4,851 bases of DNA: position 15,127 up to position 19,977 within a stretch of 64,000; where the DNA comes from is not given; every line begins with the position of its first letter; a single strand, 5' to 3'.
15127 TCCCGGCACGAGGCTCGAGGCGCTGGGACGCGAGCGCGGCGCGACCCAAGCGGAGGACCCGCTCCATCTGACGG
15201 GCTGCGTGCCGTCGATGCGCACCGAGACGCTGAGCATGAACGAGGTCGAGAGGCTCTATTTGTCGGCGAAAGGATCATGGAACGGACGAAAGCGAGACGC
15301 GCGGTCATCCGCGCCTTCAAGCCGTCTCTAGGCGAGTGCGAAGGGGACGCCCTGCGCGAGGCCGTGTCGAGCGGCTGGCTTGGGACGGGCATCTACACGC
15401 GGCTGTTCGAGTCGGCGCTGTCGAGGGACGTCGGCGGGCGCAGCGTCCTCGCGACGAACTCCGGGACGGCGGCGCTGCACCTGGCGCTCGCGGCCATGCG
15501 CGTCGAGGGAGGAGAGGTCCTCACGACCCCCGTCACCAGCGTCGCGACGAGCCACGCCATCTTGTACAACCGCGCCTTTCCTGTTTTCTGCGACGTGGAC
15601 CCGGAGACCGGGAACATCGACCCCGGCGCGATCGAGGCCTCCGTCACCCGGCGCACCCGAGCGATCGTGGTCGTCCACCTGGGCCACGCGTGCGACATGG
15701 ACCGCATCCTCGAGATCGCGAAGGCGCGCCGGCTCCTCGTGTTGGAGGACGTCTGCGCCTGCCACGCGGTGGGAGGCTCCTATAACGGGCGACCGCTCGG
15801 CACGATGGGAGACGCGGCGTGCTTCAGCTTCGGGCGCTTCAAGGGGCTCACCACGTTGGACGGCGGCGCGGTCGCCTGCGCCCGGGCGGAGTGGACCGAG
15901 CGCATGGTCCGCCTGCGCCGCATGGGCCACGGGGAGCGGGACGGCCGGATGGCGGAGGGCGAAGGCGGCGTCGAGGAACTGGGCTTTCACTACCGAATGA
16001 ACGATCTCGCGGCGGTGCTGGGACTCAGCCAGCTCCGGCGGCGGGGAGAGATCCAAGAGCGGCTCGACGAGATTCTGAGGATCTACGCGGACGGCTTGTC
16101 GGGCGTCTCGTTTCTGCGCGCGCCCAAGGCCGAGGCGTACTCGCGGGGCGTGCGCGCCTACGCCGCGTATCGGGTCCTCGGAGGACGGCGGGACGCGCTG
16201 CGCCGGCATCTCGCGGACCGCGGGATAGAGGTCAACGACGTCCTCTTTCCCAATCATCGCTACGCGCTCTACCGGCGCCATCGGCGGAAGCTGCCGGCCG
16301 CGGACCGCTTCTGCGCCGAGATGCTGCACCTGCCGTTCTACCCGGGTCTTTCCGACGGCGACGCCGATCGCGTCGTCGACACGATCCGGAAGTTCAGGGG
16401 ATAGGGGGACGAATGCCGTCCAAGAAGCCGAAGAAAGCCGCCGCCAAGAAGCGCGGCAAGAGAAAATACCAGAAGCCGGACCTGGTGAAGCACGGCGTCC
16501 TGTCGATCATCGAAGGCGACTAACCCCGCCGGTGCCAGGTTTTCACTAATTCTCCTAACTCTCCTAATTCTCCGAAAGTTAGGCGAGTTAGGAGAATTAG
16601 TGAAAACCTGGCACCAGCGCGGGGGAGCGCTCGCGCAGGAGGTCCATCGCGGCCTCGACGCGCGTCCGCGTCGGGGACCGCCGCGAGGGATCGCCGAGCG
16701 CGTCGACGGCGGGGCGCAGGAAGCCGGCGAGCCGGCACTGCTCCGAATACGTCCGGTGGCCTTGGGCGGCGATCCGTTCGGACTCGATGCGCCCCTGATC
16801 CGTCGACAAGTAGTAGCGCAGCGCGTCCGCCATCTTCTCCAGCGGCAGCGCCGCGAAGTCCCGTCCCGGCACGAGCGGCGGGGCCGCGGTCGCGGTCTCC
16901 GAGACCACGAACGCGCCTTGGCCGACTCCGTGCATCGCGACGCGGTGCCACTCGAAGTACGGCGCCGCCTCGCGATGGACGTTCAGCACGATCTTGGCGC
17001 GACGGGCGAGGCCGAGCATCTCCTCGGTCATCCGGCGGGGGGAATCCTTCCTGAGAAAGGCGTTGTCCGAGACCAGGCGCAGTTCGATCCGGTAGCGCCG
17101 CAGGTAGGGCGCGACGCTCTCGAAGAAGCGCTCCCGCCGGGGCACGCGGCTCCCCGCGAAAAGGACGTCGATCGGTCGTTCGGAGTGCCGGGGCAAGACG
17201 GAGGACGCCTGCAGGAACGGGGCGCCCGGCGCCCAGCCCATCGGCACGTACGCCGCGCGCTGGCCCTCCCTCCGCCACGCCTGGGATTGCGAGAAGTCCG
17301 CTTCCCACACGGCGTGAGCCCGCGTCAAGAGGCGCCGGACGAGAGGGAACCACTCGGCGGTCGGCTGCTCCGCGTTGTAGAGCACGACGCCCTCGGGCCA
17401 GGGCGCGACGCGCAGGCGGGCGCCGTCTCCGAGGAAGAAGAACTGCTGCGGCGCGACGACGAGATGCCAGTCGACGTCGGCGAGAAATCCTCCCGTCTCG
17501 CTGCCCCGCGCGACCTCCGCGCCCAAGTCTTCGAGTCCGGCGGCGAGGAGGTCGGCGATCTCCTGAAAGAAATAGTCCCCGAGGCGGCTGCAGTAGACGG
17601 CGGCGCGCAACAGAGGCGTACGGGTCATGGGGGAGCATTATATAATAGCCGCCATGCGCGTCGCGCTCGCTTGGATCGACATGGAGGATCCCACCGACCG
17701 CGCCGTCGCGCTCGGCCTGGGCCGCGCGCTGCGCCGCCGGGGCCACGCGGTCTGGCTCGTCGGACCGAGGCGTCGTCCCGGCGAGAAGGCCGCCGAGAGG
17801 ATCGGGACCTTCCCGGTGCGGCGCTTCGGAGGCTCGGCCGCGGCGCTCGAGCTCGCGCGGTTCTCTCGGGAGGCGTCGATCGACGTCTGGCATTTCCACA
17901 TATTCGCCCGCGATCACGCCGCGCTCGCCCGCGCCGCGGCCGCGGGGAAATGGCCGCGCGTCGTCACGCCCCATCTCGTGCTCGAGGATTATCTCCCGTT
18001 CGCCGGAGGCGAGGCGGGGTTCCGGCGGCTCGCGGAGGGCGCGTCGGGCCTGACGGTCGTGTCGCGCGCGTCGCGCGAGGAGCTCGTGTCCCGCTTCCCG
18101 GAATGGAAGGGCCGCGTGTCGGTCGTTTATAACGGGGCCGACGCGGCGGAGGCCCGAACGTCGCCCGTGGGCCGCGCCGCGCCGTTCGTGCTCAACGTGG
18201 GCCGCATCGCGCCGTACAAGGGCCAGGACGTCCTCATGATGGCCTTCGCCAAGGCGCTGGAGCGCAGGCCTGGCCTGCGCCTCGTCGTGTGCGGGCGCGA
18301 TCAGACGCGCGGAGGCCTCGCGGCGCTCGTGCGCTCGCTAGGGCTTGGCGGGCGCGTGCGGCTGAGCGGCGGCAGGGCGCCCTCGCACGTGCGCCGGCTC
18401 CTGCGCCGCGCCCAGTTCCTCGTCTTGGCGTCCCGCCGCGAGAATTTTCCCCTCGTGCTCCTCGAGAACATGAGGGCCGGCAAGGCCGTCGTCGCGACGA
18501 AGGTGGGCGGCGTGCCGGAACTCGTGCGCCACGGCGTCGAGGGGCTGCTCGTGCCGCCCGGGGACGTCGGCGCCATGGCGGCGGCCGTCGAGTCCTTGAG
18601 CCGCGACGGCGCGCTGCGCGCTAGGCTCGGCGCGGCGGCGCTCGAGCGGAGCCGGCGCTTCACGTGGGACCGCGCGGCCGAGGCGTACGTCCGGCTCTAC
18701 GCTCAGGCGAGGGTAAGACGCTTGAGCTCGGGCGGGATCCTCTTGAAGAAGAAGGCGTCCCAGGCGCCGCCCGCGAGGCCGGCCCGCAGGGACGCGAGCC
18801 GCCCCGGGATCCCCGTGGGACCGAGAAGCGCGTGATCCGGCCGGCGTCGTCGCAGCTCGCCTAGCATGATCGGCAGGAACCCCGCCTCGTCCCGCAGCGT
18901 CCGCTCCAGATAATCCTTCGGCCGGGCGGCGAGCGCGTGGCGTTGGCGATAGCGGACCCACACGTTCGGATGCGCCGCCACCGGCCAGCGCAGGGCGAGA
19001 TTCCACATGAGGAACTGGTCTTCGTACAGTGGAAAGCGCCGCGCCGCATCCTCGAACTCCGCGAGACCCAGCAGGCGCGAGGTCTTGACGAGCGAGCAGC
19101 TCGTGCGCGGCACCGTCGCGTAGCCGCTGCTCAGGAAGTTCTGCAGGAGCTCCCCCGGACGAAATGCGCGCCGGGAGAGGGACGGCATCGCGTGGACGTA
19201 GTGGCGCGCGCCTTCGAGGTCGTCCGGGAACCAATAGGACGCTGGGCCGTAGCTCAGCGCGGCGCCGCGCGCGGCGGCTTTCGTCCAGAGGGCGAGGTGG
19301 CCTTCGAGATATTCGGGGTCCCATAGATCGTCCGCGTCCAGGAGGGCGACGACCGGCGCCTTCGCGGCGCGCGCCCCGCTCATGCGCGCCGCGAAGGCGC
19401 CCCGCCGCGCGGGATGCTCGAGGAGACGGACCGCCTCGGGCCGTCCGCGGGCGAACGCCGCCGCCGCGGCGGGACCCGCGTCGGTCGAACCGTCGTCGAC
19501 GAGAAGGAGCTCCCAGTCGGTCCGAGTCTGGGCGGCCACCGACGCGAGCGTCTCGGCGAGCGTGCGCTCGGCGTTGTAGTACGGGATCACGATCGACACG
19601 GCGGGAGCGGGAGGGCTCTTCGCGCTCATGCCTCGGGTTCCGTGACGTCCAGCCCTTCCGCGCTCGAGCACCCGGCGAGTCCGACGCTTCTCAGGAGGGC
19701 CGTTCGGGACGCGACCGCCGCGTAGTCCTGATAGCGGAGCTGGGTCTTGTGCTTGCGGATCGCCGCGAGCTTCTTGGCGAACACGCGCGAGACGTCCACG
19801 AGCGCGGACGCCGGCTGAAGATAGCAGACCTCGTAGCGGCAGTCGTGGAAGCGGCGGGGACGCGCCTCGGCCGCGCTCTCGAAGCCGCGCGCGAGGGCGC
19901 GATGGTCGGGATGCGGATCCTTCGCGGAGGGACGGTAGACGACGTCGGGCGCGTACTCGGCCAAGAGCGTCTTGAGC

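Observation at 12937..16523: PqqD / B12-radical-SAM / aminotransferase cassette ending in a 36-aa Lys-rich peptide gene: candidate unclassified RiPP pathway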

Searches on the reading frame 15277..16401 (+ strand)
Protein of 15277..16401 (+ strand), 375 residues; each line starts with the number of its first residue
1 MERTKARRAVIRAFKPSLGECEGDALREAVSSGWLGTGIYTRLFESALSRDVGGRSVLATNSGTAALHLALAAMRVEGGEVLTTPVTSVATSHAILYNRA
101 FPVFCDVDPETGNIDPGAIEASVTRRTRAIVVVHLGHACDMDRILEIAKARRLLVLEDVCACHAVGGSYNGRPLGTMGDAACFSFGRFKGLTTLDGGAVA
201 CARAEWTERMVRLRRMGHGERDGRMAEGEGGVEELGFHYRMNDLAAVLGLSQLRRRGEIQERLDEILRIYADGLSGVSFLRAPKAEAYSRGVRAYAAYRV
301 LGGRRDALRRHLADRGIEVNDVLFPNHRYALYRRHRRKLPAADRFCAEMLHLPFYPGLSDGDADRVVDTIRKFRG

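Call 5: search_protein_families(library=pfam, proteins=[window:15277-16401:+], max_evalue=0.01)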
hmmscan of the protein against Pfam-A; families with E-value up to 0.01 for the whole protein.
window:15277-16401:+ (375 aa): 2 families
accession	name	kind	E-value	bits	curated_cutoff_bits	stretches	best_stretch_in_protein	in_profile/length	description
PF01041.23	DegT_DnrJ_EryC1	-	5.8e-86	289.4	19.8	1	19-371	4-360/360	DegT/DnrJ/EryC1/StrS aminotransferase family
PF01053.26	Cys_Met_Meta_PP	-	9.1e-05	21.6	27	1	43-217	56-230/381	Cys/Met metabolism PLP-dependent enzyme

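Call 6: search_protein_families(library=ncbifam, proteins=[window:15277-16401:+], max_evalue=0.01)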
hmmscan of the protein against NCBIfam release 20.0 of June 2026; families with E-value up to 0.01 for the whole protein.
window:15277-16401:+ (375 aa): 17 families
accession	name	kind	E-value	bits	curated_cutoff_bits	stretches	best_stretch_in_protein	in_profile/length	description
TIGR03588.1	PseC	equivalog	2.5e-68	230.8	423.5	1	24-372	15-378/380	UDP-4-amino-4,6-dideoxy-N-acetyl-beta-L-altrosamine transaminase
NF008658.2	PRK11658.1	equivalog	1.1e-53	182.3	631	1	14-372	8-375/379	UDP-4-amino-4-deoxy-L-arabinose aminotransferase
TIGR04181.1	NHT_00031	hypoth_equivalog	1.7e-50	171.9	420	1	15-353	5-357/359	LegC family aminotransferase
TIGR04427.1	PLP_DesI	equivalog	4.2e-50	171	650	1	26-371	38-380/390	dTDP-4-dehydro-6-deoxyglucose aminotransferase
NF008687.0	PRK11706.1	equivalog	5.4e-50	170.2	375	1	15-373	6-373/375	dTDP-4-amino-4,6-dideoxygalactose transaminase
TIGR02379.1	ECA_wecE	subfamily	2e-39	135.5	434.85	1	16-372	7-373/376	dTDP-4-amino-4,6-dideoxy-D-glucose transaminase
NF011936.0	PRK15407.1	equivalog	1.8e-38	132.4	423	2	19-216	45-250/440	lipopolysaccharide biosynthesis protein RfbH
NF004770.0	PRK06108.1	subfamily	0.0003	19.7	422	1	52-132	94-176/396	pyridoxal phosphate-dependent aminotransferase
TIGR01326.1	OAH_OAS_sulfhy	subfamily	0.00057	18.7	495.1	1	45-189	63-205/418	O-acetylhomoserine aminocarboxypropyltransferase/cysteine synthase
NF006003.0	PRK08133.1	equivalog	0.00065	18.5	522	1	42-211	69-237/396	O-succinylhomoserine sulfhydrylase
NF004650.0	PRK05994.1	equivalog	0.002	17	667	1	51-189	75-211/427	O-acetylhomoserine aminocarboxypropyltransferase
NF006230.0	PRK08363.1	equivalog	0.0031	16.4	534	1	51-134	90-174/398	alanine aminotransferase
NF005817.0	PRK07683.1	equivalog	0.0031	16.3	575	1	56-134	91-169/387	aminotransferase A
NF040779.1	Sec_lyase_SclA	exception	0.0037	16.2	525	1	56-158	63-172/378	selenocysteine lyase SclA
NF006096.0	PRK08248.1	equivalog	0.0039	15.9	726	1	43-206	68-231/431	homocysteine synthase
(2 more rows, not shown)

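Call 43: search_solved_structures(query=window:15277-16401:+, max_evalue=1e-30, show_alignments=1)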
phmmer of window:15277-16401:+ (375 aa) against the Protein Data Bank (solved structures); distinct sequences matched with E-value up to 1e-30: 21.
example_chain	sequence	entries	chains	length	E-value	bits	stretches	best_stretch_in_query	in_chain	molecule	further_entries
5uid_A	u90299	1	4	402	1.8e-50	175.4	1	9-371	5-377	Aminotransferase TlmJ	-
3bn1_A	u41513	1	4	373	4.2e-49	170.9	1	15-369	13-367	Perosamine synthetase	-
3dr7_A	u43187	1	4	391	4.9e-49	170.7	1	15-369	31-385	Putative perosamine synthetase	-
4lc3_A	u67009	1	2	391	3e-48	168.1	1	15-372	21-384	Putative UDP-4-amino-4-deoxy-l-arabinose--oxoglutarate aminotransferase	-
3dr4_A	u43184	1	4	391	3.1e-48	168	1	15-369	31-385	Putative perosamine synthetase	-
7b0d_A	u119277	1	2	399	3.2e-48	168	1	23-373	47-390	Glutamine--scyllo-inositol transaminase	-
7b0m_AAA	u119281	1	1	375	3e-45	158.2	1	15-277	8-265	Sugar aminotransferase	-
8sng_A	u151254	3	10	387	1.3e-42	149.5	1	14-373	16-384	UDP-4-amino-4-deoxy-L-arabinose--oxoglutarate aminotransferase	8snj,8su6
4zas_A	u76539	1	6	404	5.6e-42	147.5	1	22-371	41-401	CalS13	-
1mdo_A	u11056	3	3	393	9e-42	146.8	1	14-374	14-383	ArnB aminotransferase | UDP-4-amino-4-deoxy-L-arabinose--oxoglutarate aminotransferase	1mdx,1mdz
4zwv_A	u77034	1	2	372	4.3e-41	144.6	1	9-372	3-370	Putative aminotransferase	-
4oca_A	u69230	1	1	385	5.8e-41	144.1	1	14-374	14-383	UDP-4-amino-4-deoxy-L-arabinose--oxoglutarate aminotransferase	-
4xau_A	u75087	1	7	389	1.3e-40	143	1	11-372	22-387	Putative aminotransferase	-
2po3_A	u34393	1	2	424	7.3e-37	130.6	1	26-371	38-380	4-dehydrase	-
5k8b_A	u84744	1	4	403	1e-36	130.2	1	42-342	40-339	8-amino-3,8-dideoxy-alpha-D-manno-octulosonate transaminase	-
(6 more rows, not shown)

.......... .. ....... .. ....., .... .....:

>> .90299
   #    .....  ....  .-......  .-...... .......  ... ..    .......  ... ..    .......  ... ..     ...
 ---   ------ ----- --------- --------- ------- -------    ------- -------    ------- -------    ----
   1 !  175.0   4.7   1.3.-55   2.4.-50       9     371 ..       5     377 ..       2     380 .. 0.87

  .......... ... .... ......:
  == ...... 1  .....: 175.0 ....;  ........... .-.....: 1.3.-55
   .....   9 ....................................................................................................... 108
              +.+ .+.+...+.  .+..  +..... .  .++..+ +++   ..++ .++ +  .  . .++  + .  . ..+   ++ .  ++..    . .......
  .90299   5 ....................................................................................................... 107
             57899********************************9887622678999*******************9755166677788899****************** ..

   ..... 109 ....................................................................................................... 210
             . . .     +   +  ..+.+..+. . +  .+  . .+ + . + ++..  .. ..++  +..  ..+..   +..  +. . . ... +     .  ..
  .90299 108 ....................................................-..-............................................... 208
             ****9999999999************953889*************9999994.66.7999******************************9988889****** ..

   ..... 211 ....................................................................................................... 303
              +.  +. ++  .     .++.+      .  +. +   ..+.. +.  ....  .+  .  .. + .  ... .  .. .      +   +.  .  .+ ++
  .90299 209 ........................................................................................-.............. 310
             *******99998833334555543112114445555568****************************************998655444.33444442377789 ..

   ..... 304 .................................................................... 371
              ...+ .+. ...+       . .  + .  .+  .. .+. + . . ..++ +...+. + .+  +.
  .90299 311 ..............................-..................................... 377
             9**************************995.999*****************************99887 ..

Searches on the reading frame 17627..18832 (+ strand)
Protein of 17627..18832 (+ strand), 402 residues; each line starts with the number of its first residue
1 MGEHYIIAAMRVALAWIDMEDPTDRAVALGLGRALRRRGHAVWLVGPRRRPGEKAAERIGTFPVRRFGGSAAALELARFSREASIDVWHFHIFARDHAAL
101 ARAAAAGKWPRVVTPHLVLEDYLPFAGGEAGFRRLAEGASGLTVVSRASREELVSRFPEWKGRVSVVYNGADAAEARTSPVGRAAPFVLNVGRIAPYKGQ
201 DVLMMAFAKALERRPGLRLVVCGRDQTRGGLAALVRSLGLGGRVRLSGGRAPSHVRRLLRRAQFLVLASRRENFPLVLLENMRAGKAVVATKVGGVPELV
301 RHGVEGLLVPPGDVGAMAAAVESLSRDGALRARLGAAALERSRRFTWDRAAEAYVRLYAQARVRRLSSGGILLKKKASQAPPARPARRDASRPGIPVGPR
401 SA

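Call 5: search_protein_families(library=pfam, proteins=[window:17627-18832:+], max_evalue=0.01)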
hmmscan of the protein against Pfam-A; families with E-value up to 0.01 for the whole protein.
window:17627-18832:+ (402 aa): 5 families
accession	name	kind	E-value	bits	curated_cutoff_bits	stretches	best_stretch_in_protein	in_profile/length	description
PF00534.26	Glycos_transf_1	-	1.7e-36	125.8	26.4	1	186-339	16-170/172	Glycosyl transferases group 1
PF13692.12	Glyco_trans_1_4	-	4.6e-33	114.9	27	1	186-327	2-142/142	Glycosyl transferases group 1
PF13439.12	Glyco_transf_4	-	4.9e-17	62.9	28.5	1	28-174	8-169/170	Glycosyltransferase Family 4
PF20706.3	GT4-conflict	-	3.3e-10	40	26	1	133-352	141-383/385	Family 4 Glycosyltransferase in conflict systems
PF13524.12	Glyco_trans_1_2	-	3.4e-06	27.5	25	1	207-354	5-142/144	Glycosyl transferase-like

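Call 6: search_protein_families(library=ncbifam, proteins=[window:17627-18832:+], max_evalue=0.01)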
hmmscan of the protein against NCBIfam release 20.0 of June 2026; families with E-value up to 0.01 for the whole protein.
window:17627-18832:+ (402 aa): 40 families (the best 25 are shown)
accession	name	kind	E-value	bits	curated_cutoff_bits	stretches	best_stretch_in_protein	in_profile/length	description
NF041876.1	EPS_EpsE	equivalog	8.3e-34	117.5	400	1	71-352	100-387/389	exopolysaccharide biosynthesis GT4 family glycosyltransferase EpsE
TIGR03449.1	mycothiol_MshA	equivalog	5.2e-33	114.5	462.5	1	135-362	161-404/406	D-inositol-3-phosphate glycosyltransferase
TIGR03088.1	stp2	hypoth_equivalog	2.6e-32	112.3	409.05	1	187-360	196-372/374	TIGR03088 family PEP-CTERM/XrtA system glycosyltransferase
TIGR03999.1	thiol_BshA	equivalog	1.8e-24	86.3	273.7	1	142-360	148-372/375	N-acetyl-alpha-D-glucosaminyl L-malate synthase BshA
TIGR04047.1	MSMEG_0565_glyc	hypoth_equivalog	7.9e-21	74.5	259.85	1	139-359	139-372/373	MSMEG_0565 family glycosyltransferase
TIGR02149.1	glgA_Coryne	subfamily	1.5e-20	73.7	302.4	1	138-360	144-389/391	glycogen synthase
NF050063.1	ProtGlycPglJ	equivalog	3.3e-20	72.6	500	1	145-349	151-354/363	N-acetylgalactosamine-N,N'-diacetylbacillosaminyl-diphospho-undecaprenol 4-alpha-N-acetylgalactosaminyltransferase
TIGR04063.1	stp3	hypoth_equivalog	3.1e-19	69.2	442.05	1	186-361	214-395/397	TIGR04063 family PEP-CTERM/XrtA system glycosyltransferase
NF038229.1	Glyco4_Geo_Pelo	equivalog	1e-18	67.5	400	1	133-360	104-335/338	GPMC system family 4 glycosyltransferase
NF041010.1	glycosy_Agl16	equivalog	6.6e-17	61.4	575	1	110-360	106-350/352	glycosylation protein Agl16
NF053787.1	GlcN_PG_synth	equivalog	1.2e-13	50.6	480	1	252-360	252-358/361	N-acetylglucosaminyl phosphatidylglycerol synthase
NF012028.0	PRK15484.1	subfamily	9.6e-13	48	618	1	186-307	194-323/380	lipopolysaccharide N-acetylglucosaminyltransferase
NF011726.0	PRK15179.1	equivalog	4.9e-12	45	733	1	187-358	519-691/694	Vi polysaccharide biosynthesis protein TviE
NF038011.1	PelF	equivalog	1.8e-11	43.8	100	1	175-358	296-489/489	GT4 family glycosyltransferase PelF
TIGR04348.1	TIGR04348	equivalog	2.2e-11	43.3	300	1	138-357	95-307/310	selenoneine biosynthesis selenosugar synthase SenB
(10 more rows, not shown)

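Call 44: search_solved_structures(query=window:17627-18832:+, max_evalue=1e-15)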
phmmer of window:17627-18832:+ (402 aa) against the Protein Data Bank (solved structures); distinct sequences matched with E-value up to 1e-15: 7.
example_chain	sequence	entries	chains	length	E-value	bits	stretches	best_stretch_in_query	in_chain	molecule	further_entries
3c4q_A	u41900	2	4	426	3.9e-23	85.3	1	135-361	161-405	Predicted glycosyltransferases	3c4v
3c48_A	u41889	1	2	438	4.2e-23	85.2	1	135-361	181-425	Predicted glycosyltransferases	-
4n9w_A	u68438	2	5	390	3.7e-16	62.3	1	62-360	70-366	GDP-mannose-dependent alpha-(1-2)-phosphatidylinositol mannosyltransferase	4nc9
5d00_A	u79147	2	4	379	4.3e-16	62.1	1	186-360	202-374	N-acetyl-alpha-D-glucosaminyl L-malate synthase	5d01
2gej_A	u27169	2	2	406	5.1e-16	61.9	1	63-360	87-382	PHOSPHATIDYLINOSITOL MANNOSYLTRANSFERASE (PimA)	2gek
2jjm_A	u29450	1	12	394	6e-16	61.6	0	179-358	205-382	GLYCOSYL TRANSFERASE, GROUP 1 FAMILY PROTEIN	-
3mbo_A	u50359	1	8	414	7.1e-16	61.4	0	179-358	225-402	Glycosyltransferase, group 1 family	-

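Call 49: find_homologous_proteins(query=window:17627-18832:+, max_evalue=1e-30)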
Query window:17627-18832:+ (402 aa): 45 proteins with E <= 1e-30 among 8000 candidates.
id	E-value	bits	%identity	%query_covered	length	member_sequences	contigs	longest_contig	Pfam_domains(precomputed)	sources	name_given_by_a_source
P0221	1.0e-245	833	100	98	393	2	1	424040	PF00534.27,PF13524.13,PF13439.13,PF20706.4,PF13692.13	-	-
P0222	1.3e-111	391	57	88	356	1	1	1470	PF00534.27,PF13579.13,PF13524.13,PF13439.13,PF20706.4,PF13692.13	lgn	-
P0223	6.0e-109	383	55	86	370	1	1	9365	PF00534.27,PF13439.13,PF20706.4,PF13692.13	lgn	-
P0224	3.0e-106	374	53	88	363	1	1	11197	PF00534.27,PF13579.13,PF13524.13,PF13439.13,PF20706.4,PF13692.13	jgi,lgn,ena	-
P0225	4.6e-106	373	54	88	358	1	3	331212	PF00534.27,PF13579.13,PF13524.13,PF13439.13,PF20706.4,PF13692.13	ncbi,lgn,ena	ncbi:MAG: glycosyltransferase family 4 protein [Elusimicrobiota bacterium]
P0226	1.1e-103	365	51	88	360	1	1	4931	PF00534.27,PF13524.13,PF13439.13,PF20706.4,PF13692.13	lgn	-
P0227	4.5e-103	363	54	87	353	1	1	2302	PF00534.27,PF13524.13,PF13439.13,PF20706.4,PF13692.13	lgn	-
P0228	1.9e-102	361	52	91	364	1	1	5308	PF00534.27,PF13524.13,PF13439.13,PF20706.4,PF13692.13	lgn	-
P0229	2.0e-102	361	53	88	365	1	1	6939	PF00534.27,PF13524.13,PF13439.13,PF20706.4,PF13692.13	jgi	jgi:glycosyltransferase involved in cell wall biosynthesis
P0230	7.2e-102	359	54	82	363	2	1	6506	PF00534.27,PF13579.13,PF13439.13,PF20706.4,PF13692.13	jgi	-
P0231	6.5e-101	356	55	88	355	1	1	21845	PF00534.27,PF13579.13,PF13524.13,PF13439.13,PF20706.4,PF13692.13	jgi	jgi:glycosyltransferase involved in cell wall biosynthesis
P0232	5.4e-100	353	52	87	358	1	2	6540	PF00534.27,PF13524.13,PF13439.13,PF20706.4,PF13692.13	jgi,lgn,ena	-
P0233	1.2e-99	352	54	87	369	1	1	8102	PF00534.27,PF13579.13,PF13524.13,PF13439.13,PF20706.4,PF13692.13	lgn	-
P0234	4.4e-99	350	51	85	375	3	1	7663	PF00534.27,PF13579.13,PF13439.13,PF20706.4,PF13692.13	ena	-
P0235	6.3e-98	346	53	91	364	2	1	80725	PF00534.27,PF13524.13,PF13439.13,PF20706.4,PF13692.13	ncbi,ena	-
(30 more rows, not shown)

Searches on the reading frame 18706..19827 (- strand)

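Call 26: search_protein_families(library=pfam, proteins=[window:18706-19827:-], max_evalue=0.001)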
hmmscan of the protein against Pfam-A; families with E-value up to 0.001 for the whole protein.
window:18706-19827:- (374 aa): 3 families
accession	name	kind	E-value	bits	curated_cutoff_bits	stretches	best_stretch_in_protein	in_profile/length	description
PF00535.33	Glycos_transf_2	-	4.7e-30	105.1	23.3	1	78-189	1-111/168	Glycosyl transferase family 2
PF13641.12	Glyco_tranf_2_3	-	8.8e-12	46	27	1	75-301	1-219/230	Glycosyltransferase like family 2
PF10111.15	Glyco_tranf_2_2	-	6.9e-07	29.5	27.3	1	78-183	1-108/276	Glycosyltransferase like family 2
